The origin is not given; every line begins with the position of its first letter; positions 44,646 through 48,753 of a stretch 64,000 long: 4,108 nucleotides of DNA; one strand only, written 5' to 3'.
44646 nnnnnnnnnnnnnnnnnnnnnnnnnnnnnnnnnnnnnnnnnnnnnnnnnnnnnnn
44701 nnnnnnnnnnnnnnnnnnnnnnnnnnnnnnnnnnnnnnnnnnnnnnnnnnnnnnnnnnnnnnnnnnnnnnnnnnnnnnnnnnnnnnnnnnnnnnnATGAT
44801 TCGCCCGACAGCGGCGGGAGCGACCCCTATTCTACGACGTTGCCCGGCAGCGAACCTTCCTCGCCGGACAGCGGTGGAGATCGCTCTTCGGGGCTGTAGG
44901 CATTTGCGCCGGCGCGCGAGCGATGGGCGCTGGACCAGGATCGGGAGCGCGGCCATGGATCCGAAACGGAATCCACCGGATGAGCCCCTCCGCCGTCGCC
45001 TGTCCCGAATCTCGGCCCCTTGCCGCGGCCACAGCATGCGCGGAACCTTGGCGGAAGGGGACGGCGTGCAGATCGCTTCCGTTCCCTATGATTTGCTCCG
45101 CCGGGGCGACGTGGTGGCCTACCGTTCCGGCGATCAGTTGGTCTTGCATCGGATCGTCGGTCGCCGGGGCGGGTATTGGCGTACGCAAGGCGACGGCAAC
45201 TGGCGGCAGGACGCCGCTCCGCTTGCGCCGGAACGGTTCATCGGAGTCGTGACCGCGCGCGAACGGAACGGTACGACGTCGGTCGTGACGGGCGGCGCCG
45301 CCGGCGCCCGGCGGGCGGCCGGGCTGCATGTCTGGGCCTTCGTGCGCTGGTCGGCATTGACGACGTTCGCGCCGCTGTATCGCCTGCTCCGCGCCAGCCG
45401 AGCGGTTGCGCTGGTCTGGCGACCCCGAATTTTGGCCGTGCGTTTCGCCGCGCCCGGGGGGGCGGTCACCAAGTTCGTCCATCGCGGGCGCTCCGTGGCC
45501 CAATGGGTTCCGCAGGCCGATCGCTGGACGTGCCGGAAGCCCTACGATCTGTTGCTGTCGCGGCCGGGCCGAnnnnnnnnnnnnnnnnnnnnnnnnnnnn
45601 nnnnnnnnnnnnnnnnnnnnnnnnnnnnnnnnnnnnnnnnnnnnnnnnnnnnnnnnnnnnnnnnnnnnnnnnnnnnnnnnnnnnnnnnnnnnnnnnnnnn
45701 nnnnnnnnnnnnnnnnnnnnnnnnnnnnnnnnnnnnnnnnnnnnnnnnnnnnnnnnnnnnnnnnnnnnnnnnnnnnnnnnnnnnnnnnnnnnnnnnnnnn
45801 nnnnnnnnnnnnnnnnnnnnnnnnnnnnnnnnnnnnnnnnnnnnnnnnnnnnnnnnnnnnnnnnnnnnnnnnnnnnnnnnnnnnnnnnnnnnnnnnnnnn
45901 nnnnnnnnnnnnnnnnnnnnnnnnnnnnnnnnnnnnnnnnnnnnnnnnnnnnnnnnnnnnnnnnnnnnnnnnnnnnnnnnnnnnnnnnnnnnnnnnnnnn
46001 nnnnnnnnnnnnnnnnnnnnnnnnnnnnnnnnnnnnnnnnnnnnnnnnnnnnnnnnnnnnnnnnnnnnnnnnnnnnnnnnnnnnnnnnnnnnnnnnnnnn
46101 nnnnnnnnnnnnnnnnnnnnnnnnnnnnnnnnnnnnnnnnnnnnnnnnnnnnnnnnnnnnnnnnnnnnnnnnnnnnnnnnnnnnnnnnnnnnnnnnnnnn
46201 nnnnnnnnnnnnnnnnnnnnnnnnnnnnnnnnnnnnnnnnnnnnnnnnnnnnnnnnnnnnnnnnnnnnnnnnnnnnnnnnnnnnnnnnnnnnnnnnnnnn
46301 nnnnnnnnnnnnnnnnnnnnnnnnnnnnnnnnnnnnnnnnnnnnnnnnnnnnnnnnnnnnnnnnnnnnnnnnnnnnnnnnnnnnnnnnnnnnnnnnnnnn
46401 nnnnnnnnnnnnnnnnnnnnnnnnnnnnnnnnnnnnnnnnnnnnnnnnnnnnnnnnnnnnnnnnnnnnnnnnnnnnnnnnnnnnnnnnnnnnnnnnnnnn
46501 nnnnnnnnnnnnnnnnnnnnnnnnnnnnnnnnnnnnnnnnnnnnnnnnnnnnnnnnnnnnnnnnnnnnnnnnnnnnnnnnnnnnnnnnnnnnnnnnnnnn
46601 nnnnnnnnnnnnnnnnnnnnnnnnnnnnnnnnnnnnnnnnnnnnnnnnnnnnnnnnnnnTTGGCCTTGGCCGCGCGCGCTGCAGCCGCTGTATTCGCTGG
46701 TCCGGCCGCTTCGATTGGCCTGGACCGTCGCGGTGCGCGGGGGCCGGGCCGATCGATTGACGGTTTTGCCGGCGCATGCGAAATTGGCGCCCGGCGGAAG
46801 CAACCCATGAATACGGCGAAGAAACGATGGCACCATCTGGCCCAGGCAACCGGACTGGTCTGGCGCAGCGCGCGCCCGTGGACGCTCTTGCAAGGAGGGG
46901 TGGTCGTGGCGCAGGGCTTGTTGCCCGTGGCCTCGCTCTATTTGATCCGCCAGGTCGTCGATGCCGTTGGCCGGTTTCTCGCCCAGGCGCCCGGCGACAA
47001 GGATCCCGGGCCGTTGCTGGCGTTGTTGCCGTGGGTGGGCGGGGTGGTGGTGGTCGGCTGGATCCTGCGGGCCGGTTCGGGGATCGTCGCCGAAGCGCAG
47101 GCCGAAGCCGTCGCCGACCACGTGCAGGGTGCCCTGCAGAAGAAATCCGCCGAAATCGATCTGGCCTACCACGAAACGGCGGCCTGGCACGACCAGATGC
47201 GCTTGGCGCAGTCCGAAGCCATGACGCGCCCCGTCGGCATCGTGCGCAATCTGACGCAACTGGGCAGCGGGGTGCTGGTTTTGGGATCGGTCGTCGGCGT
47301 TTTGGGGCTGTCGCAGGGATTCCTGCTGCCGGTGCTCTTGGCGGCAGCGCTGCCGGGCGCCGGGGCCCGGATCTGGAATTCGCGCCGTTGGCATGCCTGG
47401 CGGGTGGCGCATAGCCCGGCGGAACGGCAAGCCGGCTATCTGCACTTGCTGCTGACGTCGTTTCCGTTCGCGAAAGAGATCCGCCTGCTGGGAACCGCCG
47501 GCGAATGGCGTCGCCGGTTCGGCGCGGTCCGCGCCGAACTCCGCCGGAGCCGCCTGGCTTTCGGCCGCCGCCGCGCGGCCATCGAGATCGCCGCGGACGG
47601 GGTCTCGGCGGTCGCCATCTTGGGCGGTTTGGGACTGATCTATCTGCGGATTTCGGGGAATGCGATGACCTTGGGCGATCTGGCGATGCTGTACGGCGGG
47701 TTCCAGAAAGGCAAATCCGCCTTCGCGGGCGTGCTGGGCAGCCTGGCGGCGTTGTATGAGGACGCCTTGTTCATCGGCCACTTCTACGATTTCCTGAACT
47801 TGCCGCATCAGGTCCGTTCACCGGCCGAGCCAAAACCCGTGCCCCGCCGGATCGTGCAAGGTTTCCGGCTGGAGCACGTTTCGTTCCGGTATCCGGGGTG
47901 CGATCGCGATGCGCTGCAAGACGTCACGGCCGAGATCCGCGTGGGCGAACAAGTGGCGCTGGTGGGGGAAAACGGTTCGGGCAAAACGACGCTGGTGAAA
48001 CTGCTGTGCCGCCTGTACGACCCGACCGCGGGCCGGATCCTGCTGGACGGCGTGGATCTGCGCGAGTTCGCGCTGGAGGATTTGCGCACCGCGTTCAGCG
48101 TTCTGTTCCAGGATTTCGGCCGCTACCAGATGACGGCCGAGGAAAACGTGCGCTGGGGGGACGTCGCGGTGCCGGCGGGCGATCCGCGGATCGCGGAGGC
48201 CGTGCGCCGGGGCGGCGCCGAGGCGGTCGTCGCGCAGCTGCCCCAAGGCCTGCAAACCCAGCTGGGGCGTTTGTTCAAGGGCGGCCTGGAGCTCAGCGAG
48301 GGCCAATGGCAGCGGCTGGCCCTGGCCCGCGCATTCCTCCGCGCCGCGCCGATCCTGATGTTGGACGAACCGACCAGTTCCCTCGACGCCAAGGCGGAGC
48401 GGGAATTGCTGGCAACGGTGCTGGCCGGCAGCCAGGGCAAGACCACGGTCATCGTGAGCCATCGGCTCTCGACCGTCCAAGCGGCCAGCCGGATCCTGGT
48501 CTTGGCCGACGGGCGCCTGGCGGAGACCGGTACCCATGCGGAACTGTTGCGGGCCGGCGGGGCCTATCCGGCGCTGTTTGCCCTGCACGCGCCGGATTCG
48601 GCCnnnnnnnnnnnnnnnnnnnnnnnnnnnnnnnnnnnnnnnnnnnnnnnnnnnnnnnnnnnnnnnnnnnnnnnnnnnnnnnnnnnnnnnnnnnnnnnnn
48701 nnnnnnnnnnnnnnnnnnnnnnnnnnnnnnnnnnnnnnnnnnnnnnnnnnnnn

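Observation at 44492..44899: Candidate precursor peptide: ranthipeptide-like leader, six regularly spaced Cys, Ser/Pro-rich tail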

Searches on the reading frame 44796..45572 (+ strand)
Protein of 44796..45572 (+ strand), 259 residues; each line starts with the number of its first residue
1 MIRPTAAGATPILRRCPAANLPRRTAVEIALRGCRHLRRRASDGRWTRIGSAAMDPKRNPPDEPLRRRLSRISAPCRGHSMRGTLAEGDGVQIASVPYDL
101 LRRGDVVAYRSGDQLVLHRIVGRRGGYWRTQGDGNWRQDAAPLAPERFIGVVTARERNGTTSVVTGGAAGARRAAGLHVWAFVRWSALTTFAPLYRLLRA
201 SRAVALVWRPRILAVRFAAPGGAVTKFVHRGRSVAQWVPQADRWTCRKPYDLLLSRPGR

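Call 7: search_protein_families(library=pfam, proteins=[window:44796-45572:+], max_evalue=0.01)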
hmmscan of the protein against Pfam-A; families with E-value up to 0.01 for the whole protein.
window:44796-45572:+ (259 aa): 0 families

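Call 11: search_protein_families(library=ncbifam, proteins=[window:44796-45572:+], max_evalue=0.01)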
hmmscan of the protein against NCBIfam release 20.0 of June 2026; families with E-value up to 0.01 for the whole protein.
window:44796-45572:+ (259 aa): 2 families
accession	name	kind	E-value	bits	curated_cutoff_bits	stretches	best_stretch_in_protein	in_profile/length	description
TIGR02228.1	sigpep_I_arch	equivalog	1.2e-08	35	51.85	1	78-154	38-120/158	signal peptidase I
TIGR02227.1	sigpep_I_bact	equivalog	0.00015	21.7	47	1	76-140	25-94/162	signal peptidase I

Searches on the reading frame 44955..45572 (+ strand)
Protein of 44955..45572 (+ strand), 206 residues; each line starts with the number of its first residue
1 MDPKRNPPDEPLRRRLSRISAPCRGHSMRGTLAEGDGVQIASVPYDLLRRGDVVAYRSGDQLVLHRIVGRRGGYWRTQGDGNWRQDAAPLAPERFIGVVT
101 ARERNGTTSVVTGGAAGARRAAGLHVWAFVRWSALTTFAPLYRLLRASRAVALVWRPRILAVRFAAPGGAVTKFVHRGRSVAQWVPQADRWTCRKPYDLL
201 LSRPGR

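Call 12: search_protein_families(library=pfam, proteins=[window:44955-45572:+], max_evalue=1)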
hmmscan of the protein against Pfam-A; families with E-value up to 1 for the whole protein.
window:44955-45572:+ (206 aa): 1 family
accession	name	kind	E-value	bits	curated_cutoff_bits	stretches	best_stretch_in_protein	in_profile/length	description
PF00717.28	Peptidase_S24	-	0.16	12.1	23.3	1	24-74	41-88/116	Peptidase S24-like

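Call 73: search_solved_structures(query=A5, max_evalue=1)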
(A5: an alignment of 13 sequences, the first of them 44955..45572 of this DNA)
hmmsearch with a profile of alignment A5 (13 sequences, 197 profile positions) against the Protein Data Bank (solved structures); distinct sequences matched with E-value up to 1: 7.
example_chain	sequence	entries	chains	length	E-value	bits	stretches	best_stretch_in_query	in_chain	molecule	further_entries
7p2q_A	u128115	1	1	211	2.2e-12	50.6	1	16-84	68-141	Signal peptidase complex catalytic subunit SEC11C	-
7p2p_A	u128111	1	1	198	2.3e-11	47.2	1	16-83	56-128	Signal peptidase complex catalytic subunit SEC11A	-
9rjb_A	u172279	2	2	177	1.2e-10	44.9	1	17-83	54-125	Signal peptidase complex catalytic subunit SEC11A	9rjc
4nv4_A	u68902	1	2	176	9.7e-08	35.4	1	11-72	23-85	Signal peptidase I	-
4wvh_A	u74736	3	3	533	8.5e-07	32.3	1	12-73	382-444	Maltose-binding periplasmic protein,Signal peptidase IB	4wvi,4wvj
4wvg_A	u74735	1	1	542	8.7e-06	29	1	12-73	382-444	Maltose-binding periplasmic protein,Signal peptidase IB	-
4me8_A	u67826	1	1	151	0.00013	25.2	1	13-72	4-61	Signal peptidase I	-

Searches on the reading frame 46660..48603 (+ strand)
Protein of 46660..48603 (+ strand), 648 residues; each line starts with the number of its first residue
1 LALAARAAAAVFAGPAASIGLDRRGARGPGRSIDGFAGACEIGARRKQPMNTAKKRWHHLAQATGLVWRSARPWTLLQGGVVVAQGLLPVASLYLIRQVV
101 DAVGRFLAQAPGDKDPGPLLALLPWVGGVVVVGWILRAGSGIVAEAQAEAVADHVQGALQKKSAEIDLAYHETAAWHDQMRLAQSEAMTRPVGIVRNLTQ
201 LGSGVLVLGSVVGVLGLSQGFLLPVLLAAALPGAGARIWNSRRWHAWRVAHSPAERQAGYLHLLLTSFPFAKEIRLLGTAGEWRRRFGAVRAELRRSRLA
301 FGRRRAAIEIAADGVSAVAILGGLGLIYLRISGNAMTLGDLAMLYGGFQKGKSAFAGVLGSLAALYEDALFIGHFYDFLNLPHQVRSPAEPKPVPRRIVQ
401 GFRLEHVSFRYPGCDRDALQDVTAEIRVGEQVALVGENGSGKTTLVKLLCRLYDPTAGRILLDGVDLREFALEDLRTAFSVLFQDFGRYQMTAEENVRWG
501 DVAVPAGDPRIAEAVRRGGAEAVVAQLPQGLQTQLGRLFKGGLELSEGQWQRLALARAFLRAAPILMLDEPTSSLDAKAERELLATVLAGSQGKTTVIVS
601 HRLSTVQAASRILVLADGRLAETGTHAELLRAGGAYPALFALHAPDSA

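Call 7: search_protein_families(library=pfam, proteins=[window:46660-48603:+], max_evalue=0.01)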
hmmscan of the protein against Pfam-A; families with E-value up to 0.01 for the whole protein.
window:46660-48603:+ (648 aa): 8 families
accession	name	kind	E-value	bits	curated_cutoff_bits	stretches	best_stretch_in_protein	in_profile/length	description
PF00005.33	ABC_tran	-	1.3e-30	107.2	25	1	419-573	1-137/137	ABC transporter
PF13304.12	AAA_21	-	1.2e-09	39.1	27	1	544-600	237-296/304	AAA domain, putative AbiEii toxin, Type IV TA system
PF02463.25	SMC_N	-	5.3e-06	26.5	40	0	553-613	149-209/220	RecF/RecN/SMC N terminal domain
PF13191.12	AAA_16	-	0.00053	21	32.6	1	418-535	11-124/167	AAA ATPase domain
PF19993.5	DO-GTPase2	-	0.0028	17.8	27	0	432-449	3-20/226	Double-GTPase 2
PF13555.12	AAA_29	-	0.0032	17.6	27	0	422-446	15-39/61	P-loop containing region of AAA domain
PF13401.12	AAA_22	-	0.0064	17.3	27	0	432-488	8-60/130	AAA domain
PF02367.23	TsaE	-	0.0077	16.6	26.6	0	421-452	13-44/128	Threonylcarbamoyl adenosine biosynthesis protein TsaE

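Call 11: search_protein_families(library=ncbifam, proteins=[window:46660-48603:+], max_evalue=0.01)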
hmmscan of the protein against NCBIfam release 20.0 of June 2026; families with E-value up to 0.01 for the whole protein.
window:46660-48603:+ (648 aa): 190 families (the best 25 are shown)
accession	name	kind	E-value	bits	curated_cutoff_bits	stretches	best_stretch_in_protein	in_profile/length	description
TIGR02203.1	MsbA_lipidA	equivalog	6.7e-75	252.7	602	1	272-642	205-568/572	lipid A export permease/ATP-binding protein MsbA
TIGR02204.1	MsbA_rel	hypoth_equivalog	4.2e-74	250.2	780.4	1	309-642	250-574/576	ABC transporter, permease/ATP-binding protein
TIGR03375.1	type_I_sec_LssB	subfamily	4.8e-63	213.5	693.1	1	391-632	454-691/696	type I secretion system permease/ATPase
NF010178.0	PRK13657.1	equivalog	1.7e-62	211.7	733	1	366-639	300-566/588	glucan ABC transporter ATP-binding protein/ permease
NF045513.1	HepA_fam_ABC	equivalog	7.8e-59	199.6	725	1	400-635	372-601/610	heterocyst formation ABC transporter subunit HepA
TIGR01846.1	type_I_sec_HlyB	subfamily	8.2e-58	196.2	725.55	1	377-641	433-690/694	type I secretion system permease/ATPase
NF008381.0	PRK11176.1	equivalog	1e-57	195.9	867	1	402-642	342-578/582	lipid A ABC transporter ATP-binding protein/permease MsbA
TIGR03796.1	NHLM_micro_ABC1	equivalog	1.5e-55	188.7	853.3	1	283-639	354-708/710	NHLP family bacteriocin export ABC transporter peptidase/permease/ATPase subunit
NF008364.0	PRK11160.1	equivalog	2.2e-54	185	630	1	402-639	339-571/575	heme ABC transporter ATP-binding protein/permease CydC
NF052233.1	CphA_assoc_ABC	equivalog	2.5e-54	184.8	880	1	376-641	484-741/766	cyanophycin metabolism-associated ABC transporter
TIGR00958.1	3a01208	subfamily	2.7e-54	184.6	874.6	1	402-639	479-710/711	antigen peptide transporter 2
TIGR02857.1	CydD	equivalog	6.3e-53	180.5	435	1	387-615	307-529/529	thiol reductant ABC exporter subunit CydD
TIGR01192.1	chvA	subfamily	7e-52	176.8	585.4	1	376-640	307-567/585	glucan export ABC transporter ATP-binding protein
TIGR03797.1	NHLM_micro_ABC2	equivalog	1.5e-50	172.4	709.4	1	347-639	396-681/686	NHLP bacteriocin export ABC transporter permease/ATPase subunit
TIGR02868.1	CydC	equivalog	2.1e-50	171.9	329.05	1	195-603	128-530/530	thiol reductant ABC exporter subunit CydC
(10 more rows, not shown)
